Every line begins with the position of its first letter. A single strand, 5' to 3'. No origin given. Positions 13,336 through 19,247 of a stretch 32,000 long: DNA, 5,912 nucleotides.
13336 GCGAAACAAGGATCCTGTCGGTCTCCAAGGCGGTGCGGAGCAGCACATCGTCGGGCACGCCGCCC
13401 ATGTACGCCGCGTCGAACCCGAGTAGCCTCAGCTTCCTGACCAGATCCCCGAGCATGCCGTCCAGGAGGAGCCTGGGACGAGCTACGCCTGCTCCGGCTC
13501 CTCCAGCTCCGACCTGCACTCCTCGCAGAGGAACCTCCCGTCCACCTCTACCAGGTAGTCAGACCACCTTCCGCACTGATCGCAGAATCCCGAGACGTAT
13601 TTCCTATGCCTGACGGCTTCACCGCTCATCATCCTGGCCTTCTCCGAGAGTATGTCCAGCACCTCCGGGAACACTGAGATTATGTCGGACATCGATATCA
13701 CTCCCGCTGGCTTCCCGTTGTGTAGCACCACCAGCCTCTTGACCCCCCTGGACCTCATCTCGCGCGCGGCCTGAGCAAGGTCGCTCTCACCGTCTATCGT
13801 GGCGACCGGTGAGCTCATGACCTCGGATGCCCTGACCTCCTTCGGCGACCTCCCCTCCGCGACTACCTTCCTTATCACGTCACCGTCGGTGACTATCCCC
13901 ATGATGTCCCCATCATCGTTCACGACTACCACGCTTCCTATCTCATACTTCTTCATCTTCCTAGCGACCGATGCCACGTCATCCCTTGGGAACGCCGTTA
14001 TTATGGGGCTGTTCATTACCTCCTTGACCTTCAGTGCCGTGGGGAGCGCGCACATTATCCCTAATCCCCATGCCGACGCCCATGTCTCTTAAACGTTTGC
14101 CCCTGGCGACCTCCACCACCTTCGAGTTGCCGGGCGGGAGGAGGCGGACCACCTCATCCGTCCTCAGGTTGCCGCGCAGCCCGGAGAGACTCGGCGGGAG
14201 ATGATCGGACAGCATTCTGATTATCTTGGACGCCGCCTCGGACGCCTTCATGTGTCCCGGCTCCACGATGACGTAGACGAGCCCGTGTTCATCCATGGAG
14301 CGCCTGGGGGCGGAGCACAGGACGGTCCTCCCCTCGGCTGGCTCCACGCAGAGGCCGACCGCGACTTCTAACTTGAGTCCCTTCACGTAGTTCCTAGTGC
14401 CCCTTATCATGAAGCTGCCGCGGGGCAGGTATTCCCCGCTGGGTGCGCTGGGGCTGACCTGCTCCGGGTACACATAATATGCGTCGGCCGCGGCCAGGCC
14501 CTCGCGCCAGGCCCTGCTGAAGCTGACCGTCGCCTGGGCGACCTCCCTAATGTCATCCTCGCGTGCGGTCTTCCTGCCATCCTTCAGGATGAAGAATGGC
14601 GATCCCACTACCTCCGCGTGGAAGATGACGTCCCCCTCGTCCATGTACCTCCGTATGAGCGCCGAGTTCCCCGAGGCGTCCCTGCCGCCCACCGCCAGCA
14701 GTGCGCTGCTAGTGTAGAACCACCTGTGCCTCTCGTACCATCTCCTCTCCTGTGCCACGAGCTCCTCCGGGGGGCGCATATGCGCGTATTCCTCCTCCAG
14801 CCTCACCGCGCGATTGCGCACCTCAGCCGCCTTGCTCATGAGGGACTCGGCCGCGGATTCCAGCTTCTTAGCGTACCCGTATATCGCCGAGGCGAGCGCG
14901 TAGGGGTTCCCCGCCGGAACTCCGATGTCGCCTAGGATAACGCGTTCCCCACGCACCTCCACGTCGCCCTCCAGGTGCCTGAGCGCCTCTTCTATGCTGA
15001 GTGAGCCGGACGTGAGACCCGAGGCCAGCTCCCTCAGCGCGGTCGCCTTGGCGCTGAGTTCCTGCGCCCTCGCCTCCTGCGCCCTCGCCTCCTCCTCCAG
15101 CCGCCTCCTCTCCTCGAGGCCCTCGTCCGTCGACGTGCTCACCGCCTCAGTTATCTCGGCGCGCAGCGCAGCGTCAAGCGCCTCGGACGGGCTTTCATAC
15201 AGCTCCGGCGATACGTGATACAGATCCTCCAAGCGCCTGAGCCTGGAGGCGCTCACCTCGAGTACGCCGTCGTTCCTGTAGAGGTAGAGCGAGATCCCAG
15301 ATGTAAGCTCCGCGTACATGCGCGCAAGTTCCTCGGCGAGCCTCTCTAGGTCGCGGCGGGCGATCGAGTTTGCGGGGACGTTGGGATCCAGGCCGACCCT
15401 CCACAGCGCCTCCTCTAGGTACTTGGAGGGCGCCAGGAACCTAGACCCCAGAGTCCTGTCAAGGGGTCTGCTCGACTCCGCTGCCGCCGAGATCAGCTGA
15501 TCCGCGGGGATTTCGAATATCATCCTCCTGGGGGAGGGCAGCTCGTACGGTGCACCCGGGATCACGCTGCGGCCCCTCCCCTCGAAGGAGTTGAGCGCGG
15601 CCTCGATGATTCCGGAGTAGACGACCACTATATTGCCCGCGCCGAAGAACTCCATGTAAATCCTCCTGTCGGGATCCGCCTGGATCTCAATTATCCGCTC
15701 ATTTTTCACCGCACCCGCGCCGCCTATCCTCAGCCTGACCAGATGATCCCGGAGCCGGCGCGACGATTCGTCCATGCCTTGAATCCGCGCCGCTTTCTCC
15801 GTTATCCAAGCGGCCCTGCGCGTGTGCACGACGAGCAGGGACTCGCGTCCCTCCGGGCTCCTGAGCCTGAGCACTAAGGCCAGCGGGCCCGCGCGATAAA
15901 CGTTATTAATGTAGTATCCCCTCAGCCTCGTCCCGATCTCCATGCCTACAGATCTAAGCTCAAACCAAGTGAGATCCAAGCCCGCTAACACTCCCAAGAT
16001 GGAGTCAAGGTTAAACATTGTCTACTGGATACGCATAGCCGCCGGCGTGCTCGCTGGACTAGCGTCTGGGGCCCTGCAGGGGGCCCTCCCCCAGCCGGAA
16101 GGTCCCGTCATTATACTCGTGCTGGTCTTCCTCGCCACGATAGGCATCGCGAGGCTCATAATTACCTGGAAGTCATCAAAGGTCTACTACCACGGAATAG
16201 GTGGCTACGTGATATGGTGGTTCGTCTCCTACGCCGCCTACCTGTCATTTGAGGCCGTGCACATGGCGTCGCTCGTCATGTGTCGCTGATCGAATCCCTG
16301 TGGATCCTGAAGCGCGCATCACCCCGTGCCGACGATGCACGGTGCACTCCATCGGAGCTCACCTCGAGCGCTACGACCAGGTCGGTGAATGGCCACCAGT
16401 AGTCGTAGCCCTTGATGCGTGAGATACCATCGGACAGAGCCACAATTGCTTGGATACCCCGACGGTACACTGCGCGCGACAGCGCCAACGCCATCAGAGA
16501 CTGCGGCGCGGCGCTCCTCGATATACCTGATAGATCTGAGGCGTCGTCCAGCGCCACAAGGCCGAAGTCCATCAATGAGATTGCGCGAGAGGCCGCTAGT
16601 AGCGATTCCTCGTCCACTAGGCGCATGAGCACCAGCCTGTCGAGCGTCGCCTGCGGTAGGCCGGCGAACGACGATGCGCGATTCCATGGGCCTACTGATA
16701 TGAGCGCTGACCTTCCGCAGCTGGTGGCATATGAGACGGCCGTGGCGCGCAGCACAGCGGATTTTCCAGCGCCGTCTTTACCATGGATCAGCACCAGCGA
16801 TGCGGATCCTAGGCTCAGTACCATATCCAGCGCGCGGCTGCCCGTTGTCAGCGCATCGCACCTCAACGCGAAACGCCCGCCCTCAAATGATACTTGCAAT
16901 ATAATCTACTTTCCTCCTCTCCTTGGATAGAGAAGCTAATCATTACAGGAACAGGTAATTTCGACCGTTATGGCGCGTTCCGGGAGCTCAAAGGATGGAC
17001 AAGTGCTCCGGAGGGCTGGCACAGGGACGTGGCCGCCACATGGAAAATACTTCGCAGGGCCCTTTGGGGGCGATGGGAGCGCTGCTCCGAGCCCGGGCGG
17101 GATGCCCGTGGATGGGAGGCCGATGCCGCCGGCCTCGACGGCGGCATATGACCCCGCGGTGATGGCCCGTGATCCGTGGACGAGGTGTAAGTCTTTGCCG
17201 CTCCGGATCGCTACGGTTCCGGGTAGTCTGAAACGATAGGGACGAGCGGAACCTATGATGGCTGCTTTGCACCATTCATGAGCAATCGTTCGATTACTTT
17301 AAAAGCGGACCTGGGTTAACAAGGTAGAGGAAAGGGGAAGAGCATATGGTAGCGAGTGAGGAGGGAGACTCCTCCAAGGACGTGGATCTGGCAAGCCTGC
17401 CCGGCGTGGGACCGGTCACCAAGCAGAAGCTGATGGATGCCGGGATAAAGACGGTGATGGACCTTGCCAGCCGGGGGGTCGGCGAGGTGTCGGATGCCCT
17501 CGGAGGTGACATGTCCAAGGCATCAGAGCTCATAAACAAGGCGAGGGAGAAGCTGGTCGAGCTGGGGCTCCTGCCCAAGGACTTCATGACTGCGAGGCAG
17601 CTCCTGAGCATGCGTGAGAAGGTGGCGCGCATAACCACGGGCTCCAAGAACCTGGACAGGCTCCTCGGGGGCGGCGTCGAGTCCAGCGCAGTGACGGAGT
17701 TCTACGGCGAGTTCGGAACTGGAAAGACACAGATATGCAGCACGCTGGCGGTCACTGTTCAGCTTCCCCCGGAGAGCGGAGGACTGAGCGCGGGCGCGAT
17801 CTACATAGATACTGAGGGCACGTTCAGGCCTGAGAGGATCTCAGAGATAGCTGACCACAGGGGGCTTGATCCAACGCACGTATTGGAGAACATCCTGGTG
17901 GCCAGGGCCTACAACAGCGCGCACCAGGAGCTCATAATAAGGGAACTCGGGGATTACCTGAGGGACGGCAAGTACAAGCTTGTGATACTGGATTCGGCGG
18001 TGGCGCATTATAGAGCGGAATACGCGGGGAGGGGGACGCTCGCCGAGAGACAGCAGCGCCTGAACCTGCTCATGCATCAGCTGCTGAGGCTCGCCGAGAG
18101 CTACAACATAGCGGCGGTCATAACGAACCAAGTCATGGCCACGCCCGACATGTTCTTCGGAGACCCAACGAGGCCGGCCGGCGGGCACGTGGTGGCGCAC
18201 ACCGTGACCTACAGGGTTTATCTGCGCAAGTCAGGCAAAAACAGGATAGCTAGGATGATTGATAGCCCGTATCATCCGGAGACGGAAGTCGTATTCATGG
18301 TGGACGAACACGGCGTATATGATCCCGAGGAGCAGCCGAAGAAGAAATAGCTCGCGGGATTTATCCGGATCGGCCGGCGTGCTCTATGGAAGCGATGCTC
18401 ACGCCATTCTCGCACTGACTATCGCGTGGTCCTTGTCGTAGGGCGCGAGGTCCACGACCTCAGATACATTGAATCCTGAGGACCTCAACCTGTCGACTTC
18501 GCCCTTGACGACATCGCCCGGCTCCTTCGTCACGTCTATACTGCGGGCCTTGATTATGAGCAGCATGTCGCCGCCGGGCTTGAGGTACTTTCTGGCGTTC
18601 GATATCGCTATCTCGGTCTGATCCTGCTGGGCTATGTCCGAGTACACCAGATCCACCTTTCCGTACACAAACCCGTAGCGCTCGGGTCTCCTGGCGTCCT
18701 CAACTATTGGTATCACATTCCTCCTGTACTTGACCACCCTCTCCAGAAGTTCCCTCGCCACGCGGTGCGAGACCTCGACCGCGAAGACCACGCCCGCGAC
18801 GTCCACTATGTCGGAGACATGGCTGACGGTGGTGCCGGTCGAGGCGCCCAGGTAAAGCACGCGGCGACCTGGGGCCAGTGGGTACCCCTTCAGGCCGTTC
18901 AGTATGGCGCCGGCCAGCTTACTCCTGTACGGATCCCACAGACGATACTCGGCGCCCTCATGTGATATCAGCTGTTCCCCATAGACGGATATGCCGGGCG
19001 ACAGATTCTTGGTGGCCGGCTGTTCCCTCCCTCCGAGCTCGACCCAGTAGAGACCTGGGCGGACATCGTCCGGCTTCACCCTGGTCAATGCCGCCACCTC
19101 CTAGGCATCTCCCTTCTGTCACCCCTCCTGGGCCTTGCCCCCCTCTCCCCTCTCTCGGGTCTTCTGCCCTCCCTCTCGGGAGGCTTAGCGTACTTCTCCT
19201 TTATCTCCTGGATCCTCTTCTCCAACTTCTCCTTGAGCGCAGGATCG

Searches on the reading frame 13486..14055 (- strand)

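Call 20: search_protein_families(library=pfam, proteins=[window:13486-14055:-], max_evalue=0.00001)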
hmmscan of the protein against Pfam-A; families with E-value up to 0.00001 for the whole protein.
window:13486-14055:- (190 aa): 1 family
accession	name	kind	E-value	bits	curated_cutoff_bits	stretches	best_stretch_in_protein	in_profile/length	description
PF00571.33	CBS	-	2.9e-28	98.4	24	2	10-64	1-55/57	CBS domain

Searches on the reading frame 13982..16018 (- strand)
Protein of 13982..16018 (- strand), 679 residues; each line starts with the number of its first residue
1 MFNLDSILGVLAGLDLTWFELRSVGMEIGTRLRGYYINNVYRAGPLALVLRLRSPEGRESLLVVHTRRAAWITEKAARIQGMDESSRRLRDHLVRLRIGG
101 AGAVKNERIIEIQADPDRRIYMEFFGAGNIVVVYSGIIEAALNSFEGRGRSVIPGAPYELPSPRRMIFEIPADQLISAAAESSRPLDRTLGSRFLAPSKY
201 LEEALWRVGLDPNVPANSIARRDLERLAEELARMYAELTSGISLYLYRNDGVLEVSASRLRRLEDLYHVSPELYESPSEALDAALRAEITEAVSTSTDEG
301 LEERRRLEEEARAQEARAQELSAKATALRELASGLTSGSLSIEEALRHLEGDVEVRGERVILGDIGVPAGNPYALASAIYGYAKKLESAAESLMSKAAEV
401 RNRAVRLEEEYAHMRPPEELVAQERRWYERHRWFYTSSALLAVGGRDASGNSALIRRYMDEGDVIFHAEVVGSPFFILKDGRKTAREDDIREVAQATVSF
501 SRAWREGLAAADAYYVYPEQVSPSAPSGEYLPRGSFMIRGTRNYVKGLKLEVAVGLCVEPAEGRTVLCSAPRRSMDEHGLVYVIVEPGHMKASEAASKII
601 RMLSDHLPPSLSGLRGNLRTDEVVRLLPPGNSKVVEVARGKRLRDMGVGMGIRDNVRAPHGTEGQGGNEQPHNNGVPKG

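Call 20: search_protein_families(library=pfam, proteins=[window:13982-16018:-], max_evalue=0.00001)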
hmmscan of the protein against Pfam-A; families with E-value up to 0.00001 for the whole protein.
window:13982-16018:- (679 aa): 2 families
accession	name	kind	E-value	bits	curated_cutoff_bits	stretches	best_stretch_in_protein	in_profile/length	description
PF05670.18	NFACT-R_1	-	1.5e-26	93.6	29.8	1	432-540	3-112/112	NFACT protein RNA binding domain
PF05833.16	NFACT_N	-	1.9e-20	73.5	31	1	20-327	4-329/456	NFACT N-terminal and middle domains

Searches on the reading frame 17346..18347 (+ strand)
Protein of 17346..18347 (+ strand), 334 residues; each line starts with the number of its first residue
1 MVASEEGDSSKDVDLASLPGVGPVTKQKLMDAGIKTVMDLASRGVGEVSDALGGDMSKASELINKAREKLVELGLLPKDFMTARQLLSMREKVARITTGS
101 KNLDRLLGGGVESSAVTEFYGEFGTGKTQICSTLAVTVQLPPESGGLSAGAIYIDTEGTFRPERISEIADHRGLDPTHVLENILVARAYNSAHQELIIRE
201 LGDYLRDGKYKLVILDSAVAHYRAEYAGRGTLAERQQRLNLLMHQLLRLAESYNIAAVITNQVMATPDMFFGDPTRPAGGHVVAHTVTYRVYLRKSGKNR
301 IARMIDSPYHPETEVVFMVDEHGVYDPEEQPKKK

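Call 21: search_protein_families(library=pfam, proteins=[window:17346-18347:+], max_evalue=0.00001)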
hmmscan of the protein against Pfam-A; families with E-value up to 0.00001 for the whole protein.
window:17346-18347:+ (334 aa): 4 families
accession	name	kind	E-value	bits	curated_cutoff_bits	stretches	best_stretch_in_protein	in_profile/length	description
PF08423.17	Rad51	-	4e-92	308.4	22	1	90-327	2-244/244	Rad51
PF00154.27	RecA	-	7.4e-10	39.2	27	1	90-298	27-223/262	recA bacterial DNA recombination protein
PF06745.19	ATPase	-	6.4e-07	29.4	26.6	1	97-294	2-188/231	KaiC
PF14520.12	HHH_5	-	2.2e-06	28.5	27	1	14-67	3-56/57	Helix-hairpin-helix domain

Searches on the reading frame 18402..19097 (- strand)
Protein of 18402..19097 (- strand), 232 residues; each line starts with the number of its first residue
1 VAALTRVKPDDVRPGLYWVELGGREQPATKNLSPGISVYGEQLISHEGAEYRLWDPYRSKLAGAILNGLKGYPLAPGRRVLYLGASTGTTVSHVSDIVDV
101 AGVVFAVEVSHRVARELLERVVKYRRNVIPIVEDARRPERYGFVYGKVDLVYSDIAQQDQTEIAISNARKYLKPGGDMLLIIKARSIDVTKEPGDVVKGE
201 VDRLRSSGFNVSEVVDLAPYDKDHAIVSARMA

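Call 21: search_protein_families(library=pfam, proteins=[window:18402-19097:-], max_evalue=0.00001)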
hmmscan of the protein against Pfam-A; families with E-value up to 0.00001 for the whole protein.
window:18402-19097:- (232 aa): 1 family
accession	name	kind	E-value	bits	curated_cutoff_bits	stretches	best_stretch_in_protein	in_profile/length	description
PF01269.23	Fibrillarin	-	6.1e-87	290.9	27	1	9-231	3-225/227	Fibrillarin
